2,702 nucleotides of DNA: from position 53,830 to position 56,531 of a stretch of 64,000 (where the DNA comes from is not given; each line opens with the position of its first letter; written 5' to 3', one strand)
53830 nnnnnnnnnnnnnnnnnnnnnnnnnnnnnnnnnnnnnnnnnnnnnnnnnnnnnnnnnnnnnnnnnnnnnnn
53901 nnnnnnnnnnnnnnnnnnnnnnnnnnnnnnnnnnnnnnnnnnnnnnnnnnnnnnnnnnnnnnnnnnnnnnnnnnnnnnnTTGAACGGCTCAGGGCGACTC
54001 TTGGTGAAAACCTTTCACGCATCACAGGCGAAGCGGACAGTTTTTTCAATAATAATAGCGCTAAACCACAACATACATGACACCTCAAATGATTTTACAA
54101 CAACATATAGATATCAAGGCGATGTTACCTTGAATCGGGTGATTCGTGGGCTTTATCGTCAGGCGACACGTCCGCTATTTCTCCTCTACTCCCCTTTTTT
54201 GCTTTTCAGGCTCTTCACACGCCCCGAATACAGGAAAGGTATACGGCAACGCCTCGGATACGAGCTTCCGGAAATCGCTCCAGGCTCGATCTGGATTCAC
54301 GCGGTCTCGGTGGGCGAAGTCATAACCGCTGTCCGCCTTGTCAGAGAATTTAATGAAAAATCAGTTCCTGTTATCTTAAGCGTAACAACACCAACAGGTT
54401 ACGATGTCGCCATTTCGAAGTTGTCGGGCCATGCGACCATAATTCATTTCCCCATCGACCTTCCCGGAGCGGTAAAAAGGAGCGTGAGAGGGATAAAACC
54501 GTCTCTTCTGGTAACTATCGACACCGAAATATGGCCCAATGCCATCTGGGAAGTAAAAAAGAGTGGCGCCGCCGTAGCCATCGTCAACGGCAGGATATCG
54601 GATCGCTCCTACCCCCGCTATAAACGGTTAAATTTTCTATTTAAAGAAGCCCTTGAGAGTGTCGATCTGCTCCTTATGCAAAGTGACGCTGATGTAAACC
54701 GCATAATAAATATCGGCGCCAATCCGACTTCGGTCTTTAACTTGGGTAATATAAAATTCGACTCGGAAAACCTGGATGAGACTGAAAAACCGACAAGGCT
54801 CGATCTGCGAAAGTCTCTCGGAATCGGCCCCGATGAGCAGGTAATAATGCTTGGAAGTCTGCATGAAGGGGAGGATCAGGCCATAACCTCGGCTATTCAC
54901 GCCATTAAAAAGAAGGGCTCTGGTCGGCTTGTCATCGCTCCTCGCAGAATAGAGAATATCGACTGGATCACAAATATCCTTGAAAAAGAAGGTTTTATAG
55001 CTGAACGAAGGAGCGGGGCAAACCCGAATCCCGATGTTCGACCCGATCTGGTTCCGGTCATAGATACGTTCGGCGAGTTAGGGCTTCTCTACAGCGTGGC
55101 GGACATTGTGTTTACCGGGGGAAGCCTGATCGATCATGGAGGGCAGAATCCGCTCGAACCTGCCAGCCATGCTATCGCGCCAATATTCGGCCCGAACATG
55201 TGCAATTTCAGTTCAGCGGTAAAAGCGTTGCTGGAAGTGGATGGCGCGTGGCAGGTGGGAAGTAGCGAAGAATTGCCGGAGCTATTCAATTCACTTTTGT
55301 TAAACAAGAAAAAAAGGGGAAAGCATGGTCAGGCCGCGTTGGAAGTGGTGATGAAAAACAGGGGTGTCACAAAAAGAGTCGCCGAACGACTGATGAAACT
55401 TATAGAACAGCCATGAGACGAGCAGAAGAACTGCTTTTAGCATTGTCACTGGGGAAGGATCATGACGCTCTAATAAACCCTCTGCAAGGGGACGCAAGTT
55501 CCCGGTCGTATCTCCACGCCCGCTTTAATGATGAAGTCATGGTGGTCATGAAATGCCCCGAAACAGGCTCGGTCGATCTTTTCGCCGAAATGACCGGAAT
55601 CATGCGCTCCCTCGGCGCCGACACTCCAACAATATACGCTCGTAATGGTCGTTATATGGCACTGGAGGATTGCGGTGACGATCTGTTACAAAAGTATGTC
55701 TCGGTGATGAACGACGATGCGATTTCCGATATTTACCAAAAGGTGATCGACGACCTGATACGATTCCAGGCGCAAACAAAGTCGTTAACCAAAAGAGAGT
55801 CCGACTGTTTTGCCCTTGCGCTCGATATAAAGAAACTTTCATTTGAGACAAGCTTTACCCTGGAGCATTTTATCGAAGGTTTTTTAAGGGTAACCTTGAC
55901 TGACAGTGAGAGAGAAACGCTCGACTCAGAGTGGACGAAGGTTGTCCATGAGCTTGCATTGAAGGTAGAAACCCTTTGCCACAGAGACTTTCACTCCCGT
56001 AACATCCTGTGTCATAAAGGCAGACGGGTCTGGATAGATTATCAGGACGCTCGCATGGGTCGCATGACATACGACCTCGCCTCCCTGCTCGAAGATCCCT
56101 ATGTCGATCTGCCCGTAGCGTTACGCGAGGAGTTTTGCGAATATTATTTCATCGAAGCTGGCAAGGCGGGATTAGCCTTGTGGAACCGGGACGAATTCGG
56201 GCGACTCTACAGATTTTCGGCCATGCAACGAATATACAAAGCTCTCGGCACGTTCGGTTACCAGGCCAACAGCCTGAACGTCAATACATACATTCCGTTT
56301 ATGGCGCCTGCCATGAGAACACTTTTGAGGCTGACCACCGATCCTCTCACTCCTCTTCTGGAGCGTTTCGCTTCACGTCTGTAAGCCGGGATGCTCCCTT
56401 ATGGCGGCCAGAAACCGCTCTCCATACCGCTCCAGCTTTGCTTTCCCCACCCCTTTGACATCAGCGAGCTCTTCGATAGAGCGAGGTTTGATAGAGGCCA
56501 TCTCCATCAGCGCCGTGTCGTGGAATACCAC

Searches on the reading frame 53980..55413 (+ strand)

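Call 60: search_protein_families(library=ncbifam, proteins=[window:53980-55413:+], max_evalue=0.001)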
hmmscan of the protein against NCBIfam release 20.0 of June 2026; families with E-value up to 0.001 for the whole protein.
window:53980-55413:+ (478 aa): 5 families
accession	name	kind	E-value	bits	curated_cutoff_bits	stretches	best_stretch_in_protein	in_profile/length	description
NF004388.0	PRK05749.1-4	equivalog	2.4e-91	306.4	438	1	65-476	9-422/425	lipid IV(A) 3-deoxy-D-manno-octulosonic acid transferase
NF004389.0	PRK05749.1-5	equivalog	7.9e-75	252.2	363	1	58-455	4-391/402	lipid IV(A) 3-deoxy-D-manno-octulosonic acid transferase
NF004385.0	PRK05749.1-1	equivalog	3.7e-73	246.6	590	1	66-471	9-416/425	lipid IV(A) 3-deoxy-D-manno-octulosonic acid transferase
NF004386.0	PRK05749.1-2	equivalog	1.5e-70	238.1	524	1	61-476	4-428/433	lipid IV(A) 3-deoxy-D-manno-octulosonic acid transferase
NF004387.0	PRK05749.1-3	equivalog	2.2e-61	207.9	617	1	53-471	7-419/440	lipid IV(A) 3-deoxy-D-manno-octulosonic acid transferase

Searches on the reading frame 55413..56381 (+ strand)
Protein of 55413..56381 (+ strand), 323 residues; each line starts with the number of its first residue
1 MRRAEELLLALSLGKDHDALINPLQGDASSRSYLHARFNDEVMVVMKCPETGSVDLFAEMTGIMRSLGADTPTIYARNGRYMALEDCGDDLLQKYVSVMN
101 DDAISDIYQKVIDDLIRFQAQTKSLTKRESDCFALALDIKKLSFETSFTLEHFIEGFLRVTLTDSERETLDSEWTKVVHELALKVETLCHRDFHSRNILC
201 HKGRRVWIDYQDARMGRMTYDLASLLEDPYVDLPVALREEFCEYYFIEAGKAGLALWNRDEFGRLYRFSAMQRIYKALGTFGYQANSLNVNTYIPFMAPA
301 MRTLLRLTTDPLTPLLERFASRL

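Call 60: search_protein_families(library=ncbifam, proteins=[window:55413-56381:+], max_evalue=0.001)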
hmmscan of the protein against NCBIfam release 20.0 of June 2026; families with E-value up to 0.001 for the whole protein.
window:55413-56381:+ (323 aa): 2 families
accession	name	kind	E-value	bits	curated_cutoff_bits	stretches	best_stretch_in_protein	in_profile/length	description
NF045759.1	NamurgluKinAmgK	equivalog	2.3e-23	82.8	550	1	25-287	26-285/324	N-acetylmuramate/N-acetylglucosamine kinase AmgK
NF045698.1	MurGlcNAcKinAmgK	equivalog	3.2e-21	76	500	1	51-311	78-341/360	N-acetylmuramate/N-acetylglucosamine kinase AmgK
